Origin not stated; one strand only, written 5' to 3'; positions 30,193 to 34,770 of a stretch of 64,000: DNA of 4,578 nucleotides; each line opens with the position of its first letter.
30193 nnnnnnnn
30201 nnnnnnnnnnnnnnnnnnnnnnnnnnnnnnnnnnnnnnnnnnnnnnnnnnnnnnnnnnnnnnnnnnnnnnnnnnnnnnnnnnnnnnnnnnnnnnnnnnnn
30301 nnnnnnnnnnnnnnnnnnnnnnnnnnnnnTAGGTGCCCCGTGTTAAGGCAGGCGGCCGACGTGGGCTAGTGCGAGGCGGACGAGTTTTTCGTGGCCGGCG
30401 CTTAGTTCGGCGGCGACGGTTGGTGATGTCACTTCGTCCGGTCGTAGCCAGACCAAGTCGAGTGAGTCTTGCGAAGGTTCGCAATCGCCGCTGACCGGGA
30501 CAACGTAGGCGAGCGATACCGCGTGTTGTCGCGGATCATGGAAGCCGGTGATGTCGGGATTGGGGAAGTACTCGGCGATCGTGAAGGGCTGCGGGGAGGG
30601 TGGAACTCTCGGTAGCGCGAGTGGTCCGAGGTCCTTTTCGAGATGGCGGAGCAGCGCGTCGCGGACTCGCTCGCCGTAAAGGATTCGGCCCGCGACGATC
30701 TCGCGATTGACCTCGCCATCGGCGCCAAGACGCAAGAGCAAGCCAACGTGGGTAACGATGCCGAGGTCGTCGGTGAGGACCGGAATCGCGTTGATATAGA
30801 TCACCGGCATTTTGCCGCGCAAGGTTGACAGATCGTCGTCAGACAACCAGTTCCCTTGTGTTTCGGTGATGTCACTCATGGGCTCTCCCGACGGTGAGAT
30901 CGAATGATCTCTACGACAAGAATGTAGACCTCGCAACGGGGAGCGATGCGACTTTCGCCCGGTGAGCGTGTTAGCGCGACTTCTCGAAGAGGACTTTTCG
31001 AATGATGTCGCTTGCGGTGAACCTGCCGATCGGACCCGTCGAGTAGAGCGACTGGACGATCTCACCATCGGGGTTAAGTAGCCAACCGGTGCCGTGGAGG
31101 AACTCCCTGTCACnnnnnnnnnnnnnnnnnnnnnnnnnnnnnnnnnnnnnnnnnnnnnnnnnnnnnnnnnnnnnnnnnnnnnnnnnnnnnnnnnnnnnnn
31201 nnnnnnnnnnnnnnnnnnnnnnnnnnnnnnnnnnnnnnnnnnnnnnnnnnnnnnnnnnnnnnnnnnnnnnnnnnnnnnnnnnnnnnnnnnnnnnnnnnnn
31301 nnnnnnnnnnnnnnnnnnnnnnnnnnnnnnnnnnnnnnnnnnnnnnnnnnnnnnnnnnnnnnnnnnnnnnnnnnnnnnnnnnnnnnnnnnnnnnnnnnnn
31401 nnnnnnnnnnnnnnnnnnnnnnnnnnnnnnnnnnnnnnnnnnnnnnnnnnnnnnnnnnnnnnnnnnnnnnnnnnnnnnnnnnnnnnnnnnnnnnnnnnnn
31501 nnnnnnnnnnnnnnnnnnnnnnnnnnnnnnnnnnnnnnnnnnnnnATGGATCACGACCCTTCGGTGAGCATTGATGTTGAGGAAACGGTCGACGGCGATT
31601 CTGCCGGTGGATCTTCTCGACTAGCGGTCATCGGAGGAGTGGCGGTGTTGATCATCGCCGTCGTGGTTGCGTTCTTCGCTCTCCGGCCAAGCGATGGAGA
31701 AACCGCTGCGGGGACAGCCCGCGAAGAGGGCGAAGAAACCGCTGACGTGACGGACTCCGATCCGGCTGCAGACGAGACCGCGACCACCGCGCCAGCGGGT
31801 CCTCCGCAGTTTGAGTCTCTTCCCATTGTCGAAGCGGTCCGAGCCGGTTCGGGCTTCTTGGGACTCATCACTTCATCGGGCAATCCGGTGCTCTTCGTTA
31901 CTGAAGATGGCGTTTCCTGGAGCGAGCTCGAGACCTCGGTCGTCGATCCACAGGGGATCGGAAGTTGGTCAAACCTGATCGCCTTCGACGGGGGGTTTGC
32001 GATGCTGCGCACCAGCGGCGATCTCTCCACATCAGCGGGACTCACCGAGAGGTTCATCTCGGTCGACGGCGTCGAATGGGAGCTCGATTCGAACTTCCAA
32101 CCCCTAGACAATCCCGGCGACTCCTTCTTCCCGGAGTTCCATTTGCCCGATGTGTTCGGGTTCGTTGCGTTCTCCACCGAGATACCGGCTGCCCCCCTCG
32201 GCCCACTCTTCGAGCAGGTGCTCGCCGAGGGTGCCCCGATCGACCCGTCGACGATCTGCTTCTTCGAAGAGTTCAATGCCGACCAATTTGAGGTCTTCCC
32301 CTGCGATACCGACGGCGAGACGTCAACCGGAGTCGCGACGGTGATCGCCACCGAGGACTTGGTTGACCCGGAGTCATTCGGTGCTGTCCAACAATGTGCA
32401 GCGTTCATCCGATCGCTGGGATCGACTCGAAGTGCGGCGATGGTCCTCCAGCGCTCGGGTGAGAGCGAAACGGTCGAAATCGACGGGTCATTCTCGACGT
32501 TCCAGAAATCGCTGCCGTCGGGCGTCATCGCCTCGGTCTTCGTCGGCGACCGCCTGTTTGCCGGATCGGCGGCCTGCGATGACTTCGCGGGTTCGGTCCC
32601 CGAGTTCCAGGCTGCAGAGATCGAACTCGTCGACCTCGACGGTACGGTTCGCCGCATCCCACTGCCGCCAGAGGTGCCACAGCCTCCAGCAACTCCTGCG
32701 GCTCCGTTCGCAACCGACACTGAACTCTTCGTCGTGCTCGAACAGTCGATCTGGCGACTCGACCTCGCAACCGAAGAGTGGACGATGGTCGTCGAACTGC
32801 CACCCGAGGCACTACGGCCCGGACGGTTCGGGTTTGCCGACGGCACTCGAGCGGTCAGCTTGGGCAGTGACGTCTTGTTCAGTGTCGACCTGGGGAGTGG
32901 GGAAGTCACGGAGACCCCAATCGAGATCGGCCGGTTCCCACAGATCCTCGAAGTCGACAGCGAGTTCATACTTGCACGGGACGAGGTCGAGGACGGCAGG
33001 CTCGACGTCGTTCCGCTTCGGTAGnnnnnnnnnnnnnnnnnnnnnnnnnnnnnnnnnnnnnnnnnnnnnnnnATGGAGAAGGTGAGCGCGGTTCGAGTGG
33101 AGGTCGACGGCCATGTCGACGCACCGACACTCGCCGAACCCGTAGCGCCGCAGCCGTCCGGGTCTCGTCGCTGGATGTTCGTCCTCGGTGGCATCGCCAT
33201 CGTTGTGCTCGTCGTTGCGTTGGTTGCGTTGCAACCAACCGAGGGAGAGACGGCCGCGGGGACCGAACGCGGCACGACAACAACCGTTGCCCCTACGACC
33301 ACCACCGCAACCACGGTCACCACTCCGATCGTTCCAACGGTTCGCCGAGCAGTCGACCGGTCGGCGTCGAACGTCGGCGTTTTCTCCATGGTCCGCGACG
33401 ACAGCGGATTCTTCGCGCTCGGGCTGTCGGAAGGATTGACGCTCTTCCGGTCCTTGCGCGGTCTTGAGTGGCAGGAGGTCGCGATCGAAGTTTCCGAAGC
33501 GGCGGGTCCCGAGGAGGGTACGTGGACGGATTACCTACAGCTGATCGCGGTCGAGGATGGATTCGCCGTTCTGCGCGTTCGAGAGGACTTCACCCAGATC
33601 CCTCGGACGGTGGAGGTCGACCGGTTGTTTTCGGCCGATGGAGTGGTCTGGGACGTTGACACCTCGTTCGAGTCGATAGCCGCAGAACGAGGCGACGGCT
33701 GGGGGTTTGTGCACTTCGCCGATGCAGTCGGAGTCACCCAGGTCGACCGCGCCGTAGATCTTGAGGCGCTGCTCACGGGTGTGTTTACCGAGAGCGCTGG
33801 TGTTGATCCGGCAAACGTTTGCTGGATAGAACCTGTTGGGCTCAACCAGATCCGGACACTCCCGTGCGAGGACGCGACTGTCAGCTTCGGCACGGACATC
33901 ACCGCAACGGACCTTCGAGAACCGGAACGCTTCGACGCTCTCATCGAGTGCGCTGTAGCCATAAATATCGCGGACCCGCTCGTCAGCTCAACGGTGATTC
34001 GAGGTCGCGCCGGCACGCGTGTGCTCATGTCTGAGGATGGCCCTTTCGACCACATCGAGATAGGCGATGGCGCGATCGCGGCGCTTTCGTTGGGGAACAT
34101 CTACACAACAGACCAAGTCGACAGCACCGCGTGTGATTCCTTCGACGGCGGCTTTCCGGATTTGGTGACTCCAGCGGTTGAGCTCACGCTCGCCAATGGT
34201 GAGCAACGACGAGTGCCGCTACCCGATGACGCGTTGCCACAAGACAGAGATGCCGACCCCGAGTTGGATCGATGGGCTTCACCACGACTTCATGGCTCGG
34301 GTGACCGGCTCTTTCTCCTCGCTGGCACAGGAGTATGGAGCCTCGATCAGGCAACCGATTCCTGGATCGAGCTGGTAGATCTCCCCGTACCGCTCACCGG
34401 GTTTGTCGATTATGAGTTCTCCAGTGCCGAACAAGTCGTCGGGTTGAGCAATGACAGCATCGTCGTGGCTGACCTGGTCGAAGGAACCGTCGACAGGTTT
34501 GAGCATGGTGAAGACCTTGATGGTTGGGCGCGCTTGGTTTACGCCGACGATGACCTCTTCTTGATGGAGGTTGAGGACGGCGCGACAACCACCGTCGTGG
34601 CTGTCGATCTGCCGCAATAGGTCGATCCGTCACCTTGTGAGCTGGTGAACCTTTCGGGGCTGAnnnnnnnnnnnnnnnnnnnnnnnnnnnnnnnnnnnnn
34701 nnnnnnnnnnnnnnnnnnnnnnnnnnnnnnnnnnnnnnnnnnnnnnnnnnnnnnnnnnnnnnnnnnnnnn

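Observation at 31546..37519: Head-to-tail array of four divergent paralogues with an invariant juxtamembrane motif P(S/T)(E/D)GETAAGT and Asp-box-like repeats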

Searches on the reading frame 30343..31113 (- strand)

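Call 40: search_protein_families(library=pfam, proteins=[window:30343-31113:-], max_evalue=0.001)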
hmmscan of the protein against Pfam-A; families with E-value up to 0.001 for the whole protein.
window:30343-31113:- (256 aa): 2 families
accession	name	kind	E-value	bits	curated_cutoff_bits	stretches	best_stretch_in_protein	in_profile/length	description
PF16262.11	DUF4916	-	9.1e-76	253.6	27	1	86-253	2-169/170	Domain of unknown function (DUF4916)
PF00293.34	NUDIX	-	8.2e-05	23.1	21.1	1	138-245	32-131/134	NUDIX domain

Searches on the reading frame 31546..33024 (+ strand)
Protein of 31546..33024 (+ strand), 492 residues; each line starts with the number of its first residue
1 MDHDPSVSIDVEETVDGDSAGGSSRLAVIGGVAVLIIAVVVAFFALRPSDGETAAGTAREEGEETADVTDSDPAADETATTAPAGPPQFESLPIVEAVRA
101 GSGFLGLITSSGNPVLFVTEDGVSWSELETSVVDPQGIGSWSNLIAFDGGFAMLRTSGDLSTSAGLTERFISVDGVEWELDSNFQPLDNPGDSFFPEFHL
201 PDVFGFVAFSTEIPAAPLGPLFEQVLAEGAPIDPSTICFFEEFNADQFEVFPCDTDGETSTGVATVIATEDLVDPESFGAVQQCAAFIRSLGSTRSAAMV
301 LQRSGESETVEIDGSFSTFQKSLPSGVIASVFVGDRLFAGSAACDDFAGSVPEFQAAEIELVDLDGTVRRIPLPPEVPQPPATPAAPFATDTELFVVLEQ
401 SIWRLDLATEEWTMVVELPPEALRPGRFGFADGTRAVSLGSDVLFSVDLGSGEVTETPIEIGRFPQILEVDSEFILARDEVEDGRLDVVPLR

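Call 3: search_protein_families(library=pfam, proteins=[window:31546-33024:+], max_evalue=1)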
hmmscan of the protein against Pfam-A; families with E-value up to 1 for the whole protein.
window:31546-33024:+ (492 aa): 1 family
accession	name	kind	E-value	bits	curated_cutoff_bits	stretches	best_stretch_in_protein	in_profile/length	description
PF13190.11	PDGLE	-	0.028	14.7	27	1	25-68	2-46/102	PDGLE domain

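Call 5: search_protein_families(library=ncbifam, proteins=[window:31546-33024:+], max_evalue=1)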
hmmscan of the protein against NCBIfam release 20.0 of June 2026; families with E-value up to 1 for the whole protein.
window:31546-33024:+ (492 aa): 1 family
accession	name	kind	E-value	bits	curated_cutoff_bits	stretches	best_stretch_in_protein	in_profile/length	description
NF033885.1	conj_TraP_IncI1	equivalog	0.048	13.4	135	1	25-85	13-61/217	conjugal transfer protein TraP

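Call 57: search_protein_families(library=padloc, proteins=[window:31546-33024:+], max_evalue=0.01)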
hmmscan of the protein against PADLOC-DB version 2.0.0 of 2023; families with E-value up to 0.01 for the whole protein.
window:31546-33024:+ (492 aa): 0 families

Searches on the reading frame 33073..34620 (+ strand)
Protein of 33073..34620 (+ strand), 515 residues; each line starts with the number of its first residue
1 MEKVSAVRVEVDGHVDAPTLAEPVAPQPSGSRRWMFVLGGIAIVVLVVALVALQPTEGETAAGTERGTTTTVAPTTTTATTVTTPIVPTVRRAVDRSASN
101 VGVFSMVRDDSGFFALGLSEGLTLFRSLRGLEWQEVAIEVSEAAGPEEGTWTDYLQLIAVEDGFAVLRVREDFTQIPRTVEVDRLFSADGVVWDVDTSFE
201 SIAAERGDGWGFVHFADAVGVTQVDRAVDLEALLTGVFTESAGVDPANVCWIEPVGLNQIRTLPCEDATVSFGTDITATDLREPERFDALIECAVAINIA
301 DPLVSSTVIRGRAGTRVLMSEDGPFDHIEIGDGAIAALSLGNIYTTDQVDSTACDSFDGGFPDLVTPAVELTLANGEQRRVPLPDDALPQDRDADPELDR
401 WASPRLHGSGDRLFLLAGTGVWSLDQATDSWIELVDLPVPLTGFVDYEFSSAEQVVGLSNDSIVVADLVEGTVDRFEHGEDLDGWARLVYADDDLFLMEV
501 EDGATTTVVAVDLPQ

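Call 3: search_protein_families(library=pfam, proteins=[window:33073-34620:+], max_evalue=1)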
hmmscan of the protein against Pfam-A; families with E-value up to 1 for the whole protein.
window:33073-34620:+ (515 aa): 1 family
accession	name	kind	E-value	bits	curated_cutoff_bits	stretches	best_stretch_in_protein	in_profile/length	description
PF21827.1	New_glue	-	0.005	17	31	1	43-84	7-50/94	New glue protein family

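Call 5: search_protein_families(library=ncbifam, proteins=[window:33073-34620:+], max_evalue=1)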
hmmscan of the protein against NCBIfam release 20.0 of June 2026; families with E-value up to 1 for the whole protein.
window:33073-34620:+ (515 aa): 0 families

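Call 57: search_protein_families(library=padloc, proteins=[window:33073-34620:+], max_evalue=0.01)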
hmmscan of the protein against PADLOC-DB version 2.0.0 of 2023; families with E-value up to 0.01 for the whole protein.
window:33073-34620:+ (515 aa): 1 family
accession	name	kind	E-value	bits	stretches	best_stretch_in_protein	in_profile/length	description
PDLC04039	PD-T4-6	-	0.00058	17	1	21-92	368-439/458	-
